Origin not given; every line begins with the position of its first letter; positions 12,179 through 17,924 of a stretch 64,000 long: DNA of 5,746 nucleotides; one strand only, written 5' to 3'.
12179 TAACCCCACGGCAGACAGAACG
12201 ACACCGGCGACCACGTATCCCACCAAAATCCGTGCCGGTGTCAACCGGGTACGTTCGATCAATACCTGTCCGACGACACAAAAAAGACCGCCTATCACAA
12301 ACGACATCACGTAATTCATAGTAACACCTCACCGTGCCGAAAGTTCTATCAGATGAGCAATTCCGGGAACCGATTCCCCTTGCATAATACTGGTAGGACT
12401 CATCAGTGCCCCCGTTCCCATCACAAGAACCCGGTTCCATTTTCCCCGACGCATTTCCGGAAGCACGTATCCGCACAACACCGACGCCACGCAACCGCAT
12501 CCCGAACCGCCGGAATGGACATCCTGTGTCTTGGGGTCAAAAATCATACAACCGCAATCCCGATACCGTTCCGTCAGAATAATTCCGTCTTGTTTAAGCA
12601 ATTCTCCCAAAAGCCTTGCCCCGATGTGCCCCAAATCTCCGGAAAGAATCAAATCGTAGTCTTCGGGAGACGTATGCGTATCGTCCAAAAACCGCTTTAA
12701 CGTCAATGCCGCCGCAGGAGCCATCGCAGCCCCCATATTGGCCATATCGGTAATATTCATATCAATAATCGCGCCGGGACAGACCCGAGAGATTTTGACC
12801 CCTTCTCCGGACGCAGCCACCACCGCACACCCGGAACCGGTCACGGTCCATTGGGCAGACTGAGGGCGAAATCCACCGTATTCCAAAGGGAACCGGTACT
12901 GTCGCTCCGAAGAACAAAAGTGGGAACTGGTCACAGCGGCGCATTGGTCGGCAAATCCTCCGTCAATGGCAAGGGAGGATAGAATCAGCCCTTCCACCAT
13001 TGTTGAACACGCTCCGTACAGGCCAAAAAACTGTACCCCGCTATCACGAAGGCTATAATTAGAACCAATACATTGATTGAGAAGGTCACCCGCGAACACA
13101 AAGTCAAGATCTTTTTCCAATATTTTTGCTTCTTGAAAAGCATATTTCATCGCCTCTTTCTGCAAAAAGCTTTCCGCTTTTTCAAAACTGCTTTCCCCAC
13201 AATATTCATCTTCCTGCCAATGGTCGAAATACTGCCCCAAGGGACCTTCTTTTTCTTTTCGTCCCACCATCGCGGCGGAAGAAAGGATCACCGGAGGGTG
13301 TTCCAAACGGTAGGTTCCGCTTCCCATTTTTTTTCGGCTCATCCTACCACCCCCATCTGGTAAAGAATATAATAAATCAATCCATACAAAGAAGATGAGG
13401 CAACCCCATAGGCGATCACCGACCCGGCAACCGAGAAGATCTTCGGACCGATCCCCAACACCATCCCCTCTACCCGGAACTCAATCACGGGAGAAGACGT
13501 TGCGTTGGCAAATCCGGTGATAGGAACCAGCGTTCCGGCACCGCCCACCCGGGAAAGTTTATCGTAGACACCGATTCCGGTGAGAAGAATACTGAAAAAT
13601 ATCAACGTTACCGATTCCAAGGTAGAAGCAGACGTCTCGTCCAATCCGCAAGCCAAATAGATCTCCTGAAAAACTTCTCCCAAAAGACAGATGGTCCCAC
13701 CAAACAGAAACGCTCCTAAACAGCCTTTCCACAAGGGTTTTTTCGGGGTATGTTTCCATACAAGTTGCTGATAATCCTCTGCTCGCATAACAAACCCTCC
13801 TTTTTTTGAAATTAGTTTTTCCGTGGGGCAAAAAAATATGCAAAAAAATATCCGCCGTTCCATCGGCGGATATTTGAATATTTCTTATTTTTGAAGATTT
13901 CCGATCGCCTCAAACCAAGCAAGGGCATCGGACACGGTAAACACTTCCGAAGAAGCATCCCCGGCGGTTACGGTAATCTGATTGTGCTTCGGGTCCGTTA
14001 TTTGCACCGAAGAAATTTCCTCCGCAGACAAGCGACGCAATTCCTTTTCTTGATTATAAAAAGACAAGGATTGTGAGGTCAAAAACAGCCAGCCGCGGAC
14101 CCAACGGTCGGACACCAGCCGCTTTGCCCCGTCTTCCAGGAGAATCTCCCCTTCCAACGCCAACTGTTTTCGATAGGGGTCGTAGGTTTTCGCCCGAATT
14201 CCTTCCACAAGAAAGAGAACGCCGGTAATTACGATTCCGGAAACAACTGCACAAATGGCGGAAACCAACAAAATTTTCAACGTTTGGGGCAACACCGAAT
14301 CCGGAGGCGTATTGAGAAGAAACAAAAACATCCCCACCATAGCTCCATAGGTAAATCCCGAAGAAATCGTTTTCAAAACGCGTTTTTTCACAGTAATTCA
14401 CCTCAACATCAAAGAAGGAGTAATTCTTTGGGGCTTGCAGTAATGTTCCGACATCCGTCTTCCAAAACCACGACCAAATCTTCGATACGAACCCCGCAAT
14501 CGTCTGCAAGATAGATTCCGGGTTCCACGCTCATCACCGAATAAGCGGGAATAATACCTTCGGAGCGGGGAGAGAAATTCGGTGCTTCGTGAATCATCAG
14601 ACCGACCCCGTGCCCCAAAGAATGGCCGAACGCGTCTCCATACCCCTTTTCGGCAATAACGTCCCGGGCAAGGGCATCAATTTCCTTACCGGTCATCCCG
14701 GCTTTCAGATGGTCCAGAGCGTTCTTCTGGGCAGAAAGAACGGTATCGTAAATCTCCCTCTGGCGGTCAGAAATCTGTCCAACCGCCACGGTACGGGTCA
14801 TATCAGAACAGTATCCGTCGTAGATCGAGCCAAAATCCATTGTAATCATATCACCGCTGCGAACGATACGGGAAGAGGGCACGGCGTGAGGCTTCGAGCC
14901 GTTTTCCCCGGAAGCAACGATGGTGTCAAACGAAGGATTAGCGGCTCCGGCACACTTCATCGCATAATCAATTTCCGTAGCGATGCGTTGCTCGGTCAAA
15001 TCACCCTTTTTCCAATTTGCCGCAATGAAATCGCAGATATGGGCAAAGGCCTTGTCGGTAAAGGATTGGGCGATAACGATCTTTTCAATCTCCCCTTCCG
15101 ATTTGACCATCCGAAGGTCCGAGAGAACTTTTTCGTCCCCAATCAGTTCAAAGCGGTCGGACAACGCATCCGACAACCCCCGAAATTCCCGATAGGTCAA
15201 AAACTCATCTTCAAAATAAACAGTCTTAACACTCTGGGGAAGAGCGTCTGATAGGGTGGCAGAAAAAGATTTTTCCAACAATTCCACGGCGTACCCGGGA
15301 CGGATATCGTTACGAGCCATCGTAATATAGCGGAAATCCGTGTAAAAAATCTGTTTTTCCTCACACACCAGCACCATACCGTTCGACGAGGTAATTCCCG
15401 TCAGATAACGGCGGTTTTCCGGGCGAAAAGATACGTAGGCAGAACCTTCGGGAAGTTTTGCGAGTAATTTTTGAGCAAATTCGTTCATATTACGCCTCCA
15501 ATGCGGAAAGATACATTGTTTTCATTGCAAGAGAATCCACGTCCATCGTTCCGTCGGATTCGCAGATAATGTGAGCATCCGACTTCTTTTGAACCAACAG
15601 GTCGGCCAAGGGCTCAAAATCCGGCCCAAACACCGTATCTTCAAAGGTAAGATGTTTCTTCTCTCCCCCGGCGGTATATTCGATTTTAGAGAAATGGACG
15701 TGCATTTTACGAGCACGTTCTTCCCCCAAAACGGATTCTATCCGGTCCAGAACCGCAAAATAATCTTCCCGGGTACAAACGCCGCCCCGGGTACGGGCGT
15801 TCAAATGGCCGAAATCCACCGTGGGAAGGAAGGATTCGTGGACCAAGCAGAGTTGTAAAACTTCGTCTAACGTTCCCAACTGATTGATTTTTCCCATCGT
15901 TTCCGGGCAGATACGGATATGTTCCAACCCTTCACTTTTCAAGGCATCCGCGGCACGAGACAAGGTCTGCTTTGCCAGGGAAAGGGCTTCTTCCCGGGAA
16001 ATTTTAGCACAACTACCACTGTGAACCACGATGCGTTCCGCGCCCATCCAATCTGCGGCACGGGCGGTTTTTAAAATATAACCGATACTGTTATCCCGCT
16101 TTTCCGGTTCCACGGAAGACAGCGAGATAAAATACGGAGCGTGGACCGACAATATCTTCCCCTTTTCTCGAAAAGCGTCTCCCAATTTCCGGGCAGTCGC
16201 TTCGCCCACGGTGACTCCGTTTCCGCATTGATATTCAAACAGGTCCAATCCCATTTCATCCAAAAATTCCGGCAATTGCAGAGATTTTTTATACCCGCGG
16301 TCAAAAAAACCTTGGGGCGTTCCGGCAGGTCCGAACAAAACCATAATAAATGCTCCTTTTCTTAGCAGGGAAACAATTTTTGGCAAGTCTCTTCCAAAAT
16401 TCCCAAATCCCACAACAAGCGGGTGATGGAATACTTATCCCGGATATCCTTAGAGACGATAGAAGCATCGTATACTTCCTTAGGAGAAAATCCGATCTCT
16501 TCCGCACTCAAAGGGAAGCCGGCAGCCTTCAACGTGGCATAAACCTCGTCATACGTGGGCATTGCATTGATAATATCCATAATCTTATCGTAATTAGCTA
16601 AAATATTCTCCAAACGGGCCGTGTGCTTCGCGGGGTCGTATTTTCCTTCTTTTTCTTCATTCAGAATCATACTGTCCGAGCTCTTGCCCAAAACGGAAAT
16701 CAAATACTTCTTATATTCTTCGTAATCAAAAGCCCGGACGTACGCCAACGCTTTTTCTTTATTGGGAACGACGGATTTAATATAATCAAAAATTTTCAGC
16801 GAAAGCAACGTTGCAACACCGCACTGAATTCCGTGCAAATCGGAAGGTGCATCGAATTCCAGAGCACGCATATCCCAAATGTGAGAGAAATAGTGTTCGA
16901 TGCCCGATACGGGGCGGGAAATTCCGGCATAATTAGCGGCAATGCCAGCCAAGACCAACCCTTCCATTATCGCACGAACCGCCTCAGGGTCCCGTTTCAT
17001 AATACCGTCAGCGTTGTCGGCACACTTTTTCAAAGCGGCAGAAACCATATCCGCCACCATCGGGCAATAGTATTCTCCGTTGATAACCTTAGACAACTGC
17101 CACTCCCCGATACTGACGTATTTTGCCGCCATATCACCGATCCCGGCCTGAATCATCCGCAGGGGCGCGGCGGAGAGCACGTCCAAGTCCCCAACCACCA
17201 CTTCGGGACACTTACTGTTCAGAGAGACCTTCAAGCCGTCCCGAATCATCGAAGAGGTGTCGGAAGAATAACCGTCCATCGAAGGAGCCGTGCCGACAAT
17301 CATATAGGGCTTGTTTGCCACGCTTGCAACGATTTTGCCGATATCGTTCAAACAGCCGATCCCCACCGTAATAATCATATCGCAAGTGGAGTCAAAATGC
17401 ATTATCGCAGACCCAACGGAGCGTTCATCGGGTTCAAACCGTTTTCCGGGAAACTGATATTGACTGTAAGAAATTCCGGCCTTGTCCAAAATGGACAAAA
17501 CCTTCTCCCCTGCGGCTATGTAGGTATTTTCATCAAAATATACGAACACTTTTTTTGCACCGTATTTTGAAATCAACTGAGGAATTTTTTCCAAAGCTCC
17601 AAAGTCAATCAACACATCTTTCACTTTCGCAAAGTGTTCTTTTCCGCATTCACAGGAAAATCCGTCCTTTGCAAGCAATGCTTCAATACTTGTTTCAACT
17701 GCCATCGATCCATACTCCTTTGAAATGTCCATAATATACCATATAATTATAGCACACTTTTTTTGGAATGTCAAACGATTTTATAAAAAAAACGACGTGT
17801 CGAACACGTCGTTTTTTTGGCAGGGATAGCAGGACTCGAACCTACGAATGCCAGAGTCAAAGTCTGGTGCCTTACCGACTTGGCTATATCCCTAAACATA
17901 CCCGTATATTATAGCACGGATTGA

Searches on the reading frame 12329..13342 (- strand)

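Call 50: search_protein_families(library=pfam, proteins=[window:12329-13342:-], max_evalue=0.00001)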
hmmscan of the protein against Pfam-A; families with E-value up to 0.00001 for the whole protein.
window:12329-13342:- (337 aa): 1 family
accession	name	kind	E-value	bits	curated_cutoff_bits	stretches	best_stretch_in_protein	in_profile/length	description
PF07451.17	SpoVAD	-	1.7e-137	458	22.1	1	8-334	2-328/329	Stage V sporulation protein AD (SpoVAD)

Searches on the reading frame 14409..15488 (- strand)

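Call 50: search_protein_families(library=pfam, proteins=[window:14409-15488:-], max_evalue=0.00001)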
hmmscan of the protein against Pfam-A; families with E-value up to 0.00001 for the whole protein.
window:14409-15488:- (359 aa): 2 families
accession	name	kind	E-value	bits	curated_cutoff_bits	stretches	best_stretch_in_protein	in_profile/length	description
PF00557.29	Peptidase_M24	-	1.1e-62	212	23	1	136-341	2-206/208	Metallopeptidase family M24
PF01321.24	Creatinase_N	-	4.3e-16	60.1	22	1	16-128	15-128/128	Creatinase/Prolidase N-terminal domain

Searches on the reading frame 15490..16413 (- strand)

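Call 50: search_protein_families(library=pfam, proteins=[window:15490-16413:-], max_evalue=0.00001)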
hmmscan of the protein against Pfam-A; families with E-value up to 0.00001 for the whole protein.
window:15490-16413:- (307 aa): 1 family
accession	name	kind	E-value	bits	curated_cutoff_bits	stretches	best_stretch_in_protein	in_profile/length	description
PF01261.30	AP_endonuc_2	-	3.4e-26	92.9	31.1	1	50-286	3-229/249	Xylose isomerase-like TIM barrel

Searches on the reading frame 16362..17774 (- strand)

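Call 50: search_protein_families(library=pfam, proteins=[window:16362-17774:-], max_evalue=0.00001)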
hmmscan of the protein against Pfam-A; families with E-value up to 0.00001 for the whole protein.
window:16362-17774:- (470 aa): 2 families
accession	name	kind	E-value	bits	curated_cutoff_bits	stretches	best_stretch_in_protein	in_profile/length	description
PF13685.12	Fe-ADH_2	-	1.6e-27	96.8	28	1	57-204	3-149/149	Iron-containing alcohol dehydrogenase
PF00465.25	Fe-ADH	-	2.3e-11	44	31.3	1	54-161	4-128/168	Iron-containing alcohol dehydrogenase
